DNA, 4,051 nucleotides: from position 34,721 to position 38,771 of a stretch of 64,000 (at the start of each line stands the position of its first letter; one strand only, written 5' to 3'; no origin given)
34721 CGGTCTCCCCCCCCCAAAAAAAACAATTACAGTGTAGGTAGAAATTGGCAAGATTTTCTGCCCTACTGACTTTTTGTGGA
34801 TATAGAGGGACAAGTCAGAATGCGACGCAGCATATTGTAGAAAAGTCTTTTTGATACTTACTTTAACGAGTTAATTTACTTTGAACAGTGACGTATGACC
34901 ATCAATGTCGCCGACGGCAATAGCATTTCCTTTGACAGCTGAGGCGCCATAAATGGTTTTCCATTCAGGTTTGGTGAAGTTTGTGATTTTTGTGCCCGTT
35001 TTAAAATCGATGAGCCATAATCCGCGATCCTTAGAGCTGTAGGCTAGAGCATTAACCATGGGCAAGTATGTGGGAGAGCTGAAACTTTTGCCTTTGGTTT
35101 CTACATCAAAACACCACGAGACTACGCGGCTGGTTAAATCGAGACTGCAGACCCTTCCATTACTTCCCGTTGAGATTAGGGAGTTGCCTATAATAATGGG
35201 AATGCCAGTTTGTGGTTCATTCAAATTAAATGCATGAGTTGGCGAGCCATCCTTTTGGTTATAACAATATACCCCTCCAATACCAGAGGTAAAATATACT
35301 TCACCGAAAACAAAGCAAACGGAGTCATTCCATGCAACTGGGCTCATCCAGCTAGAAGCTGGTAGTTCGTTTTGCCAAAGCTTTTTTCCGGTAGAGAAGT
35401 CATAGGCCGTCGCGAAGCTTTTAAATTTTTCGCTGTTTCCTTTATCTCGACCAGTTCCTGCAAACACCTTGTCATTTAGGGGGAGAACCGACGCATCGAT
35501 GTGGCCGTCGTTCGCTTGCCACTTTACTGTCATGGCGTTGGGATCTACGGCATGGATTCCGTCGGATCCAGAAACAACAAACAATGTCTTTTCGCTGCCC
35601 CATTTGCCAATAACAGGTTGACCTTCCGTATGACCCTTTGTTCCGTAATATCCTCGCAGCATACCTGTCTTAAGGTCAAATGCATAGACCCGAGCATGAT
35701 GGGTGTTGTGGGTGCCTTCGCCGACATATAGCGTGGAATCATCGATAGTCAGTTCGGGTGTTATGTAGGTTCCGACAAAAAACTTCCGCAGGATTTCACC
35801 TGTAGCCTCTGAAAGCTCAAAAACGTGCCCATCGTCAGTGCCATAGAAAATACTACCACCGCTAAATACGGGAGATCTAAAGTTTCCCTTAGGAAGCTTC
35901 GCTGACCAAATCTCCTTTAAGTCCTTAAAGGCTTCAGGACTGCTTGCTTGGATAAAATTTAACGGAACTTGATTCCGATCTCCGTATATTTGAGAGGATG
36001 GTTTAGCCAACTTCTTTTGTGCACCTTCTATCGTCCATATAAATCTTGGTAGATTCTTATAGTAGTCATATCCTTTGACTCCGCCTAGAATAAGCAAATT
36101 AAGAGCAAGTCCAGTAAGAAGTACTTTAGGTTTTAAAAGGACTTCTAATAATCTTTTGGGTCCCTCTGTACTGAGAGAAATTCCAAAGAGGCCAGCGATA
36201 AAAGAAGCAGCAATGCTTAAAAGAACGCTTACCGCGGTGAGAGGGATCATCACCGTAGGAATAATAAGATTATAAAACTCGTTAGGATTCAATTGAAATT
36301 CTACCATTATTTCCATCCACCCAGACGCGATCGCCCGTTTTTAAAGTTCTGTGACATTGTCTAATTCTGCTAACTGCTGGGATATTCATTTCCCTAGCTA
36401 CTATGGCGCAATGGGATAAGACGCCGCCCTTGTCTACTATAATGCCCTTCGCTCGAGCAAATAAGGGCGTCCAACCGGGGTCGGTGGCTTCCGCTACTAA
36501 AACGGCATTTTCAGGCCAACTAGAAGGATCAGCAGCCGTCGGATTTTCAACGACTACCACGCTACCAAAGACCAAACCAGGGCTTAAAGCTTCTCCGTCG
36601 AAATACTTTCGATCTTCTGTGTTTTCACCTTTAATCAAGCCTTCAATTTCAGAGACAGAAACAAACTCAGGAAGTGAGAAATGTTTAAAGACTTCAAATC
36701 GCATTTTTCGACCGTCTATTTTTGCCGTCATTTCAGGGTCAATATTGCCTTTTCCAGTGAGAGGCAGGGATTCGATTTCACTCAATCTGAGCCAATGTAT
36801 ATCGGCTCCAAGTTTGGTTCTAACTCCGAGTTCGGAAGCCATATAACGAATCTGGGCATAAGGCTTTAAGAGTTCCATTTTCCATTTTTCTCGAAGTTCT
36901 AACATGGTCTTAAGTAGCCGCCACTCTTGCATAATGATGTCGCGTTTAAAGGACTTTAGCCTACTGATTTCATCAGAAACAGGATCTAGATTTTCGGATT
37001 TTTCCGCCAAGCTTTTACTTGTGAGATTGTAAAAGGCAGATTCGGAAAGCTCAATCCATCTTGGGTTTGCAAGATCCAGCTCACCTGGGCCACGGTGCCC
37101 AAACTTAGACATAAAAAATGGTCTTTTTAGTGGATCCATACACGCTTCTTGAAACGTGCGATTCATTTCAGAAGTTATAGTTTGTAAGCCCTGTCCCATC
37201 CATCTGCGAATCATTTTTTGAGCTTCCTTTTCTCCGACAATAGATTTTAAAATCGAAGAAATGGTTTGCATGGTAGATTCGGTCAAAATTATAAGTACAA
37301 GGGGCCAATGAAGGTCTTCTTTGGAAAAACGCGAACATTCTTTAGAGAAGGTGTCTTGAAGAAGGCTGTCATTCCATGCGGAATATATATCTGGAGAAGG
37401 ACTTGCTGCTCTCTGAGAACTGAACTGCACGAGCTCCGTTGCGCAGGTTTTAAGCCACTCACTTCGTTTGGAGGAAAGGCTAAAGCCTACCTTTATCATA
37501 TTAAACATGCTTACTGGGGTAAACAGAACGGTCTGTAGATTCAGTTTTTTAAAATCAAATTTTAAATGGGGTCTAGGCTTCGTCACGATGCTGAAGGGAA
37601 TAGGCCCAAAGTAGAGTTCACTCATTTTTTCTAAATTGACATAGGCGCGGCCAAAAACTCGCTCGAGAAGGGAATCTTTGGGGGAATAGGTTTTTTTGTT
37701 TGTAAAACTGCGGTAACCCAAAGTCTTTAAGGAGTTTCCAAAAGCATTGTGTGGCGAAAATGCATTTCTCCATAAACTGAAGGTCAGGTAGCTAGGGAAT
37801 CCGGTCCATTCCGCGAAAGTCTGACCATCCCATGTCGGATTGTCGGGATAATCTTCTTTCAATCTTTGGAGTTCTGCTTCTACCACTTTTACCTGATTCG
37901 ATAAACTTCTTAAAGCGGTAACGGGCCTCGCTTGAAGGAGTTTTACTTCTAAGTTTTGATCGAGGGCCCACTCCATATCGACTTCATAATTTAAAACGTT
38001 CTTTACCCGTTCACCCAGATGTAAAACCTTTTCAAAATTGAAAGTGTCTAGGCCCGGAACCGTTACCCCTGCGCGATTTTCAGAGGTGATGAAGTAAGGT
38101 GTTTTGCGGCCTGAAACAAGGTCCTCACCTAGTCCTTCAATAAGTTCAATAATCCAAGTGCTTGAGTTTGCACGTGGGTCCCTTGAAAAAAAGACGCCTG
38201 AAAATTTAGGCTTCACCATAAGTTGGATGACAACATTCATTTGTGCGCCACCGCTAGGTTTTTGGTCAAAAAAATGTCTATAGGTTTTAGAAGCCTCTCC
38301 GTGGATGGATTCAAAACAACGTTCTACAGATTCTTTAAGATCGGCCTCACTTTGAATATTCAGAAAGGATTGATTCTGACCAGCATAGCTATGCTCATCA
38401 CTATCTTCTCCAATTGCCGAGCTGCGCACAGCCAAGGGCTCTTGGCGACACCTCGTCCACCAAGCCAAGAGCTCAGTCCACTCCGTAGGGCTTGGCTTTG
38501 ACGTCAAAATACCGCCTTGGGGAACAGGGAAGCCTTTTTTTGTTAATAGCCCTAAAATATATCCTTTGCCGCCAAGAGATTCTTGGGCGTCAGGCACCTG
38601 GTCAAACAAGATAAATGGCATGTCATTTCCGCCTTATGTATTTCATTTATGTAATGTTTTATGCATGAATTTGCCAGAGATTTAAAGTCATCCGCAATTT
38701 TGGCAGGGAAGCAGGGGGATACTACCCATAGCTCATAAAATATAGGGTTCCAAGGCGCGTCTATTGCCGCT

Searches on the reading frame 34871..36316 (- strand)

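Call 78: search_protein_families(library=pfam, proteins=[window:34871-36316:-], max_evalue=0.0001)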
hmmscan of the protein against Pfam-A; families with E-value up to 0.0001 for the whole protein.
window:34871-36316:- (481 aa): 3 families
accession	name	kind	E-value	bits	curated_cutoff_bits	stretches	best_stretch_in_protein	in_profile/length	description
PF13360.13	PQQ_2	-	2.3e-18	67.1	27.6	2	303-443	6-140/233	Outer membrane protein assembly factor BamB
PF13570.13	Beta-prop_ACSF4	-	5.5e-18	65.9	133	2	303-447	116-251/329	Beta-alanine-activating enzyme, beta-propeller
PF01011.28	PQQ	-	5.6e-07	29.1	26.7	0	301-329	559-587/595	Glucose/ethanol/alcohol dehydrogenase, beta-propeller domain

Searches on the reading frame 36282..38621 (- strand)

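Call 78: search_protein_families(library=pfam, proteins=[window:36282-38621:-], max_evalue=0.0001)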
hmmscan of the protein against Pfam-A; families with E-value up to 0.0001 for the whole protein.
window:36282-38621:- (779 aa): 2 families
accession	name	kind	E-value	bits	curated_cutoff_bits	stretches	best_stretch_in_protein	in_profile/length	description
PF01326.24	PPDK_N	-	6.3e-36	124.7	27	1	60-181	100-223/328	Pyruvate phosphate dikinase, AMP/ATP-binding domain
PF00391.29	PEP-utilizers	-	8.4e-24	83.4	23.1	1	703-773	2-72/72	PEP-utilising enzyme, mobile domain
